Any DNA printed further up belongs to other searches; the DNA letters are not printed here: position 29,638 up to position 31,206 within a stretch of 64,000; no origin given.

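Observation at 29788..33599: FAD oxidoreductase + UbiA prenyltransferase + GT-C: a decaprenyl-phospho-arabinose-like donor module?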

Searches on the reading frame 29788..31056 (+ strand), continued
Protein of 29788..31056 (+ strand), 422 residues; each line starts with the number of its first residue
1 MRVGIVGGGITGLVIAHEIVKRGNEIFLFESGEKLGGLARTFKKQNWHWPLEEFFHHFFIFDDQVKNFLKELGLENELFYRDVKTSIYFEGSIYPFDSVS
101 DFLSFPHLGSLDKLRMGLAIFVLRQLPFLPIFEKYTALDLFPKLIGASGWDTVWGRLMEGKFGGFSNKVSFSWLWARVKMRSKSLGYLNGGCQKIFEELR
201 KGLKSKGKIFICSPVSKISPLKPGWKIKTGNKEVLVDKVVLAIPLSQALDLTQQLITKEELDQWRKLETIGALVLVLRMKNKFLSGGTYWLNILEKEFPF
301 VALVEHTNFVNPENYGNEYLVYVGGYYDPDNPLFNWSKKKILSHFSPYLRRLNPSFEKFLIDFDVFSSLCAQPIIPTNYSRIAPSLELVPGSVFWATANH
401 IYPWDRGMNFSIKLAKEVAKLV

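Call 37: predict_structure(alignment_id=A2)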
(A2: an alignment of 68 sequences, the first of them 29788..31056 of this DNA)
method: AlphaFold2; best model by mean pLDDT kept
length: 422 residues; sequences in the alignment: 68
mean_pLDDT: 96.5   pTM: 0.93
mean pLDDT of the five models: 96.5, 96.3, 96.3, 96.1, 96.0
residues with pLDDT >= 90: 410; 70-90: 12; 50-70: 0; < 50: 0
segments of 3 or more residues with pLDDT < 50: none
pLDDT, mean of each block of 10 residues (from residue 1): 98 98 98 95 96 94 97 98 96 93 96 96 96 97 97 97 96 96 94 97 94 97 95 97 98 96 97 98 95 97 97 98 97 98 98 97 97 97 96 97 92 98 97
secondary structure, 60 per line:
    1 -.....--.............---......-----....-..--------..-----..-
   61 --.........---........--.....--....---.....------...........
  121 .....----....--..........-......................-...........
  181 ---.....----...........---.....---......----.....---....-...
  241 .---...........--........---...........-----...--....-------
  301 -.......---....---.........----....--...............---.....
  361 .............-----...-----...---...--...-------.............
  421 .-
elements in order: E2-6 H10-21 E25-30 H63-71 E78-82 E85-89 E92-95 H99-103 H110-125 H130-133 H137-145 H147-168 H171-180 E184-188 H193-203 E207-211 E215-220 E225-229 E233-236 E238-241 H245-255 H258-265 E269-279 E290-293 E302-305 H312-315 E319-327 H332-335 H338-352 H356-359 E360-373 E387-389 E393-395 H408-421
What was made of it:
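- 29788..31056 (+): FAD-dependent oxidoreductase of the uncharacterised family NF005560/PRK07233, with a PPO/PDS/MAO-type fold. Proposed accessory enzyme acting on a polyprenyl-P-linked substrate; the chemistry is unknown. AF2 model pLDDT 96.5 (call 37).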

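Call 39: fold_search(model_id=the predicted structure, library=pdb)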
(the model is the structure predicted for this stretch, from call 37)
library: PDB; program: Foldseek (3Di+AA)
matches with E <= 10: 1986; with E <= 0.001: 1041
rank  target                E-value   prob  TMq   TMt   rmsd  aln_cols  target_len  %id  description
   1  2ivd_B                1.6e-27  1.00  0.82  0.78   4.1       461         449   18  Structure of protoporphyrinogen oxidase from Myxococcus xanthus with acifluorfen (released 2006-10-17)
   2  3lov                  2.6e-27  1.00  0.79  0.74   5.1       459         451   17  Crystal structure of Putative protoporphyrinogen oxidase (YP_001813199.1) from Exiguobacterium sp. 255-15 at 2.06 A reso (released 2010-02-23)
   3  9a78_B                7.9e-27  1.00  0.80  0.73   4.6       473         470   18  Integrative model of SYFB-CGOX by crosslinking MS and deep learning (released 2024-09-18)
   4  2ive_B                7.9e-27  1.00  0.80  0.75   4.4       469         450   18  Structure of protoporphyrinogen oxidase from Myxococcus xanthus (released 2006-10-17)
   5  2ive_A                1.7e-26  1.00  0.81  0.76   4.2       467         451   18  Structure of protoporphyrinogen oxidase from Myxococcus xanthus (released 2006-10-17)
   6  2ivd_A                4.1e-26  1.00  0.82  0.77   4.1       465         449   18  Structure of protoporphyrinogen oxidase from Myxococcus xanthus with acifluorfen (released 2006-10-17)
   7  3i6d_B                9.2e-26  1.00  0.80  0.81   3.9       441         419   18  Crystal structure of PPO from bacillus subtilis with AF (released 2009-12-08)
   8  3i6d_A                1.6e-25  1.00  0.79  0.81   3.9       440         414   17  Crystal structure of PPO from bacillus subtilis with AF (released 2009-12-08)
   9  5mog_A                7.8e-24  1.00  0.83  0.76   3.8       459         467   15  Oryza sativa phytoene desaturase inhibited by norflurazon (released 2017-07-12)
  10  7eme_A                1.3e-23  1.00  0.76  0.77   4.6       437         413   16  Putative Leptospira interrogans recombinant L-amino acid oxidase (released 2021-08-18)
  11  4ivm                  2.0e-23  1.00  0.78  0.71   4.7       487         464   17  Structure of human protoporphyrinogen IX oxidase(R59G) (released 2013-03-06)
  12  5mog_E                2.7e-23  1.00  0.83  0.76   3.8       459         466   15  Oryza sativa phytoene desaturase inhibited by norflurazon (released 2017-07-12)
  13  3nks                  4.0e-23  1.00  0.78  0.71   4.7       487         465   17  Structure of human protoporphyrinogen IX oxidase (released 2011-04-20)
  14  7eme_B                4.8e-23  1.00  0.76  0.78   4.4       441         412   15  Putative Leptospira interrogans recombinant L-amino acid oxidase (released 2021-08-18)
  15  1sez_A                5.7e-23  1.00  0.78  0.71   4.7       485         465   16  Crystal Structure of Protoporphyrinogen IX Oxidase (released 2004-04-13)
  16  5mog_C                8.5e-23  1.00  0.83  0.75   3.8       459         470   15  Oryza sativa phytoene desaturase inhibited by norflurazon (released 2017-07-12)
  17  5mog_B                2.2e-22  1.00  0.83  0.75   3.8       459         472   15  Oryza sativa phytoene desaturase inhibited by norflurazon (released 2017-07-12)
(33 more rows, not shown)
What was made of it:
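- On DprE1 (decaprenylphosphoryl-ribose 2'-oxidase): All listed structural neighbours, the best 50, are PPO, PDS, MAO, LAAO or UGM (call 39).
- Closest known: Protoporphyrinogen oxidase, phytoene desaturase and monoamine oxidase flavoproteins. Same: Overall fold: TM 0.78-0.83 and Foldseek E down to 1.6e-27 (call 39).
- UGM is a detectable structural relative (call 39, rank 50).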

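Call 54: search_solved_structures(query=A2, max_evalue=0.001)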
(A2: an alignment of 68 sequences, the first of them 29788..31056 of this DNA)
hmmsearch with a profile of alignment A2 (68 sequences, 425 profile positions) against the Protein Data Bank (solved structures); distinct sequences matched with E-value up to 0.001: 231 (the best 60 are shown).
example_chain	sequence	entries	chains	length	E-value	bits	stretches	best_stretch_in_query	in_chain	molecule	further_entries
3nrn_A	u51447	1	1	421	4e-21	78.5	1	1-268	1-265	uncharacterized protein PF1083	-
2z5y_A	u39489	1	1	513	5.8e-18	68.1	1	3-307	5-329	Amine oxidase [flavin-containing] A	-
1o5w_A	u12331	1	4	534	6.7e-18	67.9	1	3-307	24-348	Amine oxidase [flavin-containing] A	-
2z5x_A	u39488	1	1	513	7.6e-18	67.7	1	3-307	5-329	Amine oxidase [flavin-containing] A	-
2bxr_A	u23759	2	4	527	8.3e-18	67.6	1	3-307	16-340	AMINE OXIDASE [FLAVIN-CONTAINING] A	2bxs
4e0v_A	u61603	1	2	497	2.1e-17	66.2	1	2-90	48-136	L-amino-acid oxidase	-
5ts5_A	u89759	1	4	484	4e-17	65.3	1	2-89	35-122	Amine oxidase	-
1sez_A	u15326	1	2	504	7.8e-17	64.4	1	1-171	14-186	Protoporphyrinogen oxidase, mitochondrial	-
1reo_A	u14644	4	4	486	1.2e-16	63.7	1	2-89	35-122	AHPLAAO | L-amino acid oxidase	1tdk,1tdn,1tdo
9rvj_A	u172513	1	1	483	2.7e-16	62.6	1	2-118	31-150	Tetrapodal ancestor of L-amino acid oxidase: Q225H - W377I double mutant with phenylalanin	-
9rum_A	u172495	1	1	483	2.8e-16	62.5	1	2-116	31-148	Tetrapodal ancestor of L-amino acid oxidase: Q225A mutant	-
9run_A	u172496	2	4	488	2.9e-16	62.5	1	2-117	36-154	Tetrapodal ancestor of L-amino acid oxidase: Q225H-W377I double mutant | Tetrapodal ancestor of L-amino acid oxidases: W377I mutant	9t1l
9qs1_A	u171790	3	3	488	2.9e-16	62.5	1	2-117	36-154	Tetrapodal ancestor of L-amino acis oxidases | Tetrapodal ancestor of L-amino acid oxidases | Tetrapodal ancestor of L-amino acid oxidases co-crystallised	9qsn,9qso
9rvh_A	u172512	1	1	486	3e-16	62.4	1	2-116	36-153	Tetrapodal ancestor of L-amino acid oxidase: Q225A-Loop (P361-PREGA-L367) mutant with phen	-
9t73_B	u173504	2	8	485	3e-16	62.4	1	2-116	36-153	Tetrapodal ancestor of L-amino acid oxidases: I224A-Q225H-P361-PREGA-L367 bound to phenyla | Tetrapodal ancestor of L-amino acid oxidase: I224A-Q225H-P361-PREGA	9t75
5mog_A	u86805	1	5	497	1.5e-14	56.8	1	2-283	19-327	Phytoene dehydrogenase, chloroplastic/chromoplastic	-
2ivd_A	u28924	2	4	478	1.6e-10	43.6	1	1-124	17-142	PROTOPORPHYRINOGEN OXIDASE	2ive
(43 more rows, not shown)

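Call 59: list_cluster_members(proteins=[P0001, P0121, P0241])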
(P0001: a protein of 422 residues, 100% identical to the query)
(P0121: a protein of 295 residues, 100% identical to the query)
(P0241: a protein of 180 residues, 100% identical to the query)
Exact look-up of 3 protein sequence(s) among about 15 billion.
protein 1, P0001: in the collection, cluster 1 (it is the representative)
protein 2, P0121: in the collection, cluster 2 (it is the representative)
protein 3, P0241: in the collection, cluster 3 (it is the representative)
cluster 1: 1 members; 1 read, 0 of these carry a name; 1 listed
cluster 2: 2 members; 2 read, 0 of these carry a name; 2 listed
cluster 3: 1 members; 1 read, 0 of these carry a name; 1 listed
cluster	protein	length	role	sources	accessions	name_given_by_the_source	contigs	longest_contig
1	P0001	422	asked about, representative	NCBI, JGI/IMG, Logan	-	-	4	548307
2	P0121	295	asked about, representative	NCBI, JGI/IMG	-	-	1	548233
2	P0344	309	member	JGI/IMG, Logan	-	-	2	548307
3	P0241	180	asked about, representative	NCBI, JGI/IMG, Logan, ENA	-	-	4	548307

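Call 67: search_protein_representatives(alignment_id=A2)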
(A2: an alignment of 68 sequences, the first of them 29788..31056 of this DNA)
Query: 68 sequences, 425 profile positions. Proteins with E-value up to 0.001 (for the whole library): 45248; up to 1e-10: 6583; up to 1e-30: 1560. The best 150 are listed.
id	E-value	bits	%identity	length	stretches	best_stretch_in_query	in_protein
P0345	9.1e-181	617.7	-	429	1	1-422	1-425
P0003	2.2e-174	596.6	-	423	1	1-421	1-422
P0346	1.2e-172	590.9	-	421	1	1-422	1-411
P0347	3.0e-166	569.8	-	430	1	2-424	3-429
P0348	5.9e-161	552.4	-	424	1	1-424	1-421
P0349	8.1e-158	542.1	-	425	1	2-422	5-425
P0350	1.9e-156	537.5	-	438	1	6-422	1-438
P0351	6.0e-155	532.6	-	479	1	1-424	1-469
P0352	3.4e-154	530.1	-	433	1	2-424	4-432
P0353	9.6e-154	528.6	-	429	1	2-424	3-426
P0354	1.2e-153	528.4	-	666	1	1-424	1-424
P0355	2.1e-153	527.5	-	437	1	1-423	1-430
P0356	4.3e-153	526.5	-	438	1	1-423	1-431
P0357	1.2e-152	525.0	-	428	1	1-423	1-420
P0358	1.2e-152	525.0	-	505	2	1-285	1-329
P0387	2.3e-140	484.6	-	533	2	90-424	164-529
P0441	1.8e-122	425.6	-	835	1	2-423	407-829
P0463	4.4e-117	407.8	-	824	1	3-422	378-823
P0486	1.7e-114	399.3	-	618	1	10-422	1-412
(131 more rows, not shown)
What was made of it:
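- On NF005560 / PRK07233 (uncharacterised FAD oxidoreductase family): The family has 1560 representatives at E<=1e-30 (call 67).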

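Call 68: search_protein_families(library=pfam, proteins=[P0354, P0441, P0463, P0486, P0351, P0358, P0387], max_evalue=0.001)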
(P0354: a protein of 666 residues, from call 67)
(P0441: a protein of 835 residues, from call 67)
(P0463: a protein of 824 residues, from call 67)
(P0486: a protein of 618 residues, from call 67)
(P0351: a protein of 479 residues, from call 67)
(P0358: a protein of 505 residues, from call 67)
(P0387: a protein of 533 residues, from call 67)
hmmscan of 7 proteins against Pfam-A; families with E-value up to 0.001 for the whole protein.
P0354 (666 aa): 16 families
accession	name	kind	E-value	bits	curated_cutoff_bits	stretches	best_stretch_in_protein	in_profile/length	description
PF01593.30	Amino_oxidase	-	8.7e-18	65.2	19.8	1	10-344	1-357/443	Flavin containing amine oxidoreductase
PF13847.12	Methyltransf_31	-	1.1e-12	48.3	27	1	494-596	4-113/145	Methyltransferase domain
PF13489.12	Methyltransf_23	-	5.6e-11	42.9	27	1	479-607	8-132/164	Methyltransferase domain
PF13649.12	Methyltransf_25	-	7.8e-11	43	27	1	497-588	1-97/97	Methyltransferase domain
PF08241.18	Methyltransf_11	-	7.8e-11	42.9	21.2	1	499-592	2-95/95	Methyltransferase domain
PF08242.18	Methyltransf_12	-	1.5e-09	38.9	30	1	498-588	1-96/98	Methyltransferase domain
PF13450.12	NAD_binding_8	-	1.6e-09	38.3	21.9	1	5-61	1-55/68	NAD(P)-binding Rossmann-like domain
PF01266.30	DAO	-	1.8e-09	38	27.9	1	3-37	2-37/353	FAD dependent oxidoreductase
PF00070.33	Pyr_redox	-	2e-08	35.1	22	0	2-35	1-34/82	Pyridine nucleotide-disulphide oxidoreductase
PF00891.24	Methyltransf_2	-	2e-06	27.7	22.3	1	496-594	65-166/210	O-methyltransferase domain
PF05175.20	MTS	-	8.6e-06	25.9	23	1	493-551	31-94/170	Methyltransferase small domain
PF01728.25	FtsJ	-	2e-05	25.1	24.1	1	485-595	10-99/181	FtsJ-like methyltransferase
PF07992.20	Pyr_redox_2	-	2.3e-05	24.4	26.1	0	3-32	145-174/291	Pyridine nucleotide-disulphide oxidoreductase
PF00398.26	RrnaAD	-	6.2e-05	22.7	24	1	493-558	30-101/263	Ribosomal RNA adenine dimethylase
PF07021.18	MetW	-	0.00016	21.8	21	1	484-532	4-51/193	Methionine biosynthesis protein MetW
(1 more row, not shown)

P0441 (835 aa): 8 families
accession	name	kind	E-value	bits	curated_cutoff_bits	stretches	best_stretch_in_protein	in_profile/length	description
PF01593.30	Amino_oxidase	-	4.4e-19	69.5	19.8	1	415-802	1-416/443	Flavin containing amine oxidoreductase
PF13450.12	NAD_binding_8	-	7.2e-12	45.9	21.9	1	410-475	1-68/68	NAD(P)-binding Rossmann-like domain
PF01266.30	DAO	-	6.3e-10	39.5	27.9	1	408-442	2-36/353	FAD dependent oxidoreductase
PF07992.20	Pyr_redox_2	-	1.7e-05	24.8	26.1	1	406-440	143-177/291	Pyridine nucleotide-disulphide oxidoreductase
PF03486.20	HI0933_like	-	2.9e-05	24.1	50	0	407-441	2-36/244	HI0933-like protein Rossmann domain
PF00070.33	Pyr_redox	-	5.6e-05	24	22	1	408-441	2-35/82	Pyridine nucleotide-disulphide oxidoreductase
PF01946.23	Thi4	-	0.00014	21.6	26.2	1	401-442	13-55/235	Thi4 family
PF12831.13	FAD_oxidored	-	0.00066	19.5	27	0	408-446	2-40/416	FAD dependent oxidoreductase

P0463 (824 aa): 12 families
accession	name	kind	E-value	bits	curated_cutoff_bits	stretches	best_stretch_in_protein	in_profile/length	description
PF03706.18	LPG_synthase_TM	-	5.9e-40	138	33.4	1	7-308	1-302/302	Lysylphosphatidylglycerol synthase TM region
PF01593.30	Amino_oxidase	-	7e-35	121.6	19.8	1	385-819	1-438/443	Flavin containing amine oxidoreductase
PF13450.12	NAD_binding_8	-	8.5e-15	55.2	21.9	1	380-447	1-67/68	NAD(P)-binding Rossmann-like domain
PF01266.30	DAO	-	2.4e-14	54.1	27.9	1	377-614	1-185/353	FAD dependent oxidoreductase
PF00070.33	Pyr_redox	-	3.1e-08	34.5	22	1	378-411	2-35/82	Pyridine nucleotide-disulphide oxidoreductase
PF12831.13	FAD_oxidored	-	6.2e-08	32.8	27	1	377-416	1-40/416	FAD dependent oxidoreductase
PF00890.30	FAD_binding_2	-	9.5e-08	32.1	20.4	1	377-414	1-37/414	FAD binding domain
PF07992.20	Pyr_redox_2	-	9.8e-08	32.2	26.1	1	364-411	132-178/291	Pyridine nucleotide-disulphide oxidoreductase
PF01946.23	Thi4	-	1.2e-05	25.1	26.2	1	374-412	16-55/235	Thi4 family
PF03486.20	HI0933_like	-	1.8e-05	24.7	50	1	377-411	2-36/244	HI0933-like protein Rossmann domain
PF01494.25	FAD_binding_3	-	2.4e-05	24.2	22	1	377-407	3-33/349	FAD binding domain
PF01134.28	GIDA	-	0.00052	19.6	22.1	1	377-413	1-38/391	Glucose inhibited division protein A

P0486 (618 aa): 4 families
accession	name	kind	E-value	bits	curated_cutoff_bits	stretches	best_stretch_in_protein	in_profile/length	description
PF01593.30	Amino_oxidase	-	3.8e-33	115.9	19.8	1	1-407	1-437/443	Flavin containing amine oxidoreductase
PF04138.20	GtrA_DPMS_TM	-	4.8e-16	59.4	26.1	1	489-616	1-117/117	GtrA/DPMS, transmembrane domain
PF13450.12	NAD_binding_8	-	1.9e-08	34.9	21.9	1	1-61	6-67/68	NAD(P)-binding Rossmann-like domain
PF01266.30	DAO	-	1.5e-05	25.2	27.9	0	2-33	10-40/353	FAD dependent oxidoreductase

P0351 (479 aa): 7 families
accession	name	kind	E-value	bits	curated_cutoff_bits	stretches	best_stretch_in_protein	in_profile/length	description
PF01593.30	Amino_oxidase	-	9.1e-25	88.3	19.8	1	10-422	1-401/443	Flavin containing amine oxidoreductase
PF13450.12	NAD_binding_8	-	5.1e-12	46.3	21.9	1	5-72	1-68/68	NAD(P)-binding Rossmann-like domain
PF01266.30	DAO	-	2.4e-09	37.6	27.9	1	2-56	1-55/353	FAD dependent oxidoreductase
PF00070.33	Pyr_redox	-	1.2e-05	26.2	22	1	2-34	1-33/82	Pyridine nucleotide-disulphide oxidoreductase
PF12831.13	FAD_oxidored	-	1.6e-05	24.8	27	1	3-55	2-50/416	FAD dependent oxidoreductase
PF00890.30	FAD_binding_2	-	0.00011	21.9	20.4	1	3-53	2-50/414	FAD binding domain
PF01946.23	Thi4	-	0.00061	19.5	26.2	1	2-37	19-55/235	Thi4 family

P0358 (505 aa): 7 families
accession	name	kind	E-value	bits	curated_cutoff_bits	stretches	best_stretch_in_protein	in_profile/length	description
PF01593.30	Amino_oxidase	-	2.4e-28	100.1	19.8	1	10-503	1-441/443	Flavin containing amine oxidoreductase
PF13450.12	NAD_binding_8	-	6.7e-13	49.1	21.9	1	5-69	1-65/68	NAD(P)-binding Rossmann-like domain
PF01266.30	DAO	-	1.4e-10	41.7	27.9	1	2-41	1-40/353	FAD dependent oxidoreductase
PF00890.30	FAD_binding_2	-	1.8e-05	24.5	20.4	1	3-37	2-36/414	FAD binding domain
PF00070.33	Pyr_redox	-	9.7e-05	23.3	22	0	2-35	1-34/82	Pyridine nucleotide-disulphide oxidoreductase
PF07992.20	Pyr_redox_2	-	0.00016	21.6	26.1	1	1-32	1-32/291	Pyridine nucleotide-disulphide oxidoreductase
PF12831.13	FAD_oxidored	-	0.00039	20.3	27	1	3-41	2-40/416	FAD dependent oxidoreductase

P0387 (533 aa): 9 families
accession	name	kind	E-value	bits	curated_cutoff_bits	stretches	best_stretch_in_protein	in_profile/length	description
PF01593.30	Amino_oxidase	-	3.2e-28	99.7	19.8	1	10-528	1-443/443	Flavin containing amine oxidoreductase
PF13450.12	NAD_binding_8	-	2.6e-14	53.7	21.9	1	5-72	1-68/68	NAD(P)-binding Rossmann-like domain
PF01266.30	DAO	-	1.2e-11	45.2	27.9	1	4-42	3-41/353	FAD dependent oxidoreductase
PF12831.13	FAD_oxidored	-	2.7e-06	27.4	27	1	4-41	3-40/416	FAD dependent oxidoreductase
PF00890.30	FAD_binding_2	-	9.5e-06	25.5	20.4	1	4-39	3-37/414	FAD binding domain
PF00070.33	Pyr_redox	-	2.4e-05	25.2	22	1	2-35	1-34/82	Pyridine nucleotide-disulphide oxidoreductase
PF03486.20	HI0933_like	-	0.00017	21.6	50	0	2-36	2-36/244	HI0933-like protein Rossmann domain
PF07992.20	Pyr_redox_2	-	0.00034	20.6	26.1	1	2-33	2-175/291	Pyridine nucleotide-disulphide oxidoreductase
PF03807.23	F420_oxidored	-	0.00084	20.3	21.6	0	269-341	10-79/94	NADP oxidoreductase coenzyme F420-dependent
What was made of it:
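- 29788..31056 (+): Family fusions to LPG_synthase_TM and GtrA (call 68).
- Fusions exist: LPG_synthase_TM::FAD (P0463) and FAD::GtrA (P0486) (call 68). Fusion to flippase-like membrane domains argues for a lipid-linked rather than a soluble substrate (call 68).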

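Call 70: search_protein_families(library=pfam, proteins=[L048:11947-13584:+], max_evalue=1)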
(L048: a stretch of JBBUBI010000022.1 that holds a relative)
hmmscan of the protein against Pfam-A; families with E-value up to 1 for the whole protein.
L048:11947-13584:+ (545 aa): 0 families
